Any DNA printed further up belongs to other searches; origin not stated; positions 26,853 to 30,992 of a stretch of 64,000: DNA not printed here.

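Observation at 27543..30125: Hyper-expanded hook protein: FlgE of 1279 aa with an ~860-aa insertion replacing the D2 tip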

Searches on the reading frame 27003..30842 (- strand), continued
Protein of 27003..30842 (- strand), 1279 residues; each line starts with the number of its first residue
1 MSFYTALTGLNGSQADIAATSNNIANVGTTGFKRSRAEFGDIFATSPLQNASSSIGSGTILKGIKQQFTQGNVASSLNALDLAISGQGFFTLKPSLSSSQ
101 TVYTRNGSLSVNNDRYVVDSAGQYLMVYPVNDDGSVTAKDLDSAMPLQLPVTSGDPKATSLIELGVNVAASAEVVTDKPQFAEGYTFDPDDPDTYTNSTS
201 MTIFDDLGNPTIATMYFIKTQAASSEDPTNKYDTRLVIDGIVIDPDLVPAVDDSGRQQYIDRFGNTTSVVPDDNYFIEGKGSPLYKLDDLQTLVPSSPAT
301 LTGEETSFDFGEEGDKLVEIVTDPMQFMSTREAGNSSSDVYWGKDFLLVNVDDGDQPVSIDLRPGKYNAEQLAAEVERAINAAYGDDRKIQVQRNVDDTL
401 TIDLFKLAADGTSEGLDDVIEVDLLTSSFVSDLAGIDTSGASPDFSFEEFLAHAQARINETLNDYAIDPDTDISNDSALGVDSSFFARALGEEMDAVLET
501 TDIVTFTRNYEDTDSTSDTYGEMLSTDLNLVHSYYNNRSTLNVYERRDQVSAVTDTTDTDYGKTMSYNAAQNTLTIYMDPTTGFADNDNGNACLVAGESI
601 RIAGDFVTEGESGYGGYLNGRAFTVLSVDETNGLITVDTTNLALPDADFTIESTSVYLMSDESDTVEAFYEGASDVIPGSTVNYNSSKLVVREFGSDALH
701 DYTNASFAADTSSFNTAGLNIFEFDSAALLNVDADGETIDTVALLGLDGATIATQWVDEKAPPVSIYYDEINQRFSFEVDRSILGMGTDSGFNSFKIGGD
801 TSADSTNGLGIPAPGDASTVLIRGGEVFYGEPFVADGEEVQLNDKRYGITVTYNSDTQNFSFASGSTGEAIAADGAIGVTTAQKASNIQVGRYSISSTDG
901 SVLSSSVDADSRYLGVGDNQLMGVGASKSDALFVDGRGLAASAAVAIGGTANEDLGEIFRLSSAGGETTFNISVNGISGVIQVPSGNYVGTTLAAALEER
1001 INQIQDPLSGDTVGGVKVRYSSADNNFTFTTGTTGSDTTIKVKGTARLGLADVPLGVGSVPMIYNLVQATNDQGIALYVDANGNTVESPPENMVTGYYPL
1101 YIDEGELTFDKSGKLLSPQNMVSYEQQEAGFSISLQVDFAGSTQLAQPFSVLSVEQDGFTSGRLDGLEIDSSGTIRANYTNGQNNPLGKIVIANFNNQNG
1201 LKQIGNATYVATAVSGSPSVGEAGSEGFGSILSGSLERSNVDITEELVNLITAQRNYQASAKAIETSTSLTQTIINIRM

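Call 75: find_encoding_contigs(protein=P0116, flank=10000, max_places=1)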
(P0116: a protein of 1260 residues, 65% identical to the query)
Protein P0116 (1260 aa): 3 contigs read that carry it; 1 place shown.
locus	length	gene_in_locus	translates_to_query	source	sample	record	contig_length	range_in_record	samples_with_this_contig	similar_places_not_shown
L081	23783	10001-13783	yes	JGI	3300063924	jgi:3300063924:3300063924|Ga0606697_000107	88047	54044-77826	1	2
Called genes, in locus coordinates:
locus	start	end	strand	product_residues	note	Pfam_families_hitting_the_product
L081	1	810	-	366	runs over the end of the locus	PF03193:RsgA_GTPase (faint), PF00448:SRP54 (weak)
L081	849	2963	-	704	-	PF00771:FHIPEP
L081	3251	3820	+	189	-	PF02169:LPP20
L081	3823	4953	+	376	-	PF16548:FlgT_N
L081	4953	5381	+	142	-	-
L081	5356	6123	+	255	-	PF08666:SAF (weak), PF13144:ChapFlgA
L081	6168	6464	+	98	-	PF04316:FlgM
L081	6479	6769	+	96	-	-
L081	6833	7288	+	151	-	-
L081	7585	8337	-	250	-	-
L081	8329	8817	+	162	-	PF00460:Flg_bb_rod (weak)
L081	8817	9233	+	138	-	PF00460:Flg_bb_rod (weak), PF06429:Flg_bbr_C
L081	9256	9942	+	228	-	PF03963:FlgD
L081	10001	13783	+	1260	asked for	PF00460:Flg_bb_rod (weak), PF22692:LlgE_F_G_D1, PF07559:FlgE_D2, PF06429:Flg_bbr_C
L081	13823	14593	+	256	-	PF00460:Flg_bb_rod (faint), PF22692:LlgE_F_G_D1 (weak), PF06429:Flg_bbr_C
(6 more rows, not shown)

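Call 76: find_encoding_contigs(protein=P0099, flank=10000, max_places=1)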
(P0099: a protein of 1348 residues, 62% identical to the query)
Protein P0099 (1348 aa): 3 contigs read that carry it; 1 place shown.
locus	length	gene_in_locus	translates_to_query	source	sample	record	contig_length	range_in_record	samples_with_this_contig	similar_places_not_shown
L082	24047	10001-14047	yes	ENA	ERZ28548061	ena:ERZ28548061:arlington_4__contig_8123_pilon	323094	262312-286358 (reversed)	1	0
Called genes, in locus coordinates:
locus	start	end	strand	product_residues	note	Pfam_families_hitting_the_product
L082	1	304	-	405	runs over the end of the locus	PF00448:SRP54 (weak)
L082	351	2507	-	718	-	PF00771:FHIPEP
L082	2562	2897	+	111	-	-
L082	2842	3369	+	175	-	PF02169:LPP20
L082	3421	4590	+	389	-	PF16548:FlgT_N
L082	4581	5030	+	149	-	-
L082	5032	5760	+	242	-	PF08666:SAF, PF13144:ChapFlgA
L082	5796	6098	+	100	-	PF04316:FlgM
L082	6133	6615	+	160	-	-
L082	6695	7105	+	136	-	PF10975:DUF2802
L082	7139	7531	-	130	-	-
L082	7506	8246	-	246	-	-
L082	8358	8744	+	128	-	PF00460:Flg_bb_rod (faint)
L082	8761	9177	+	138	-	PF06429:Flg_bbr_C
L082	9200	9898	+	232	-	PF03963:FlgD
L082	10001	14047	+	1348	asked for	PF00460:Flg_bb_rod (weak), PF22692:LlgE_F_G_D1, PF07559:FlgE_D2, PF06429:Flg_bbr_C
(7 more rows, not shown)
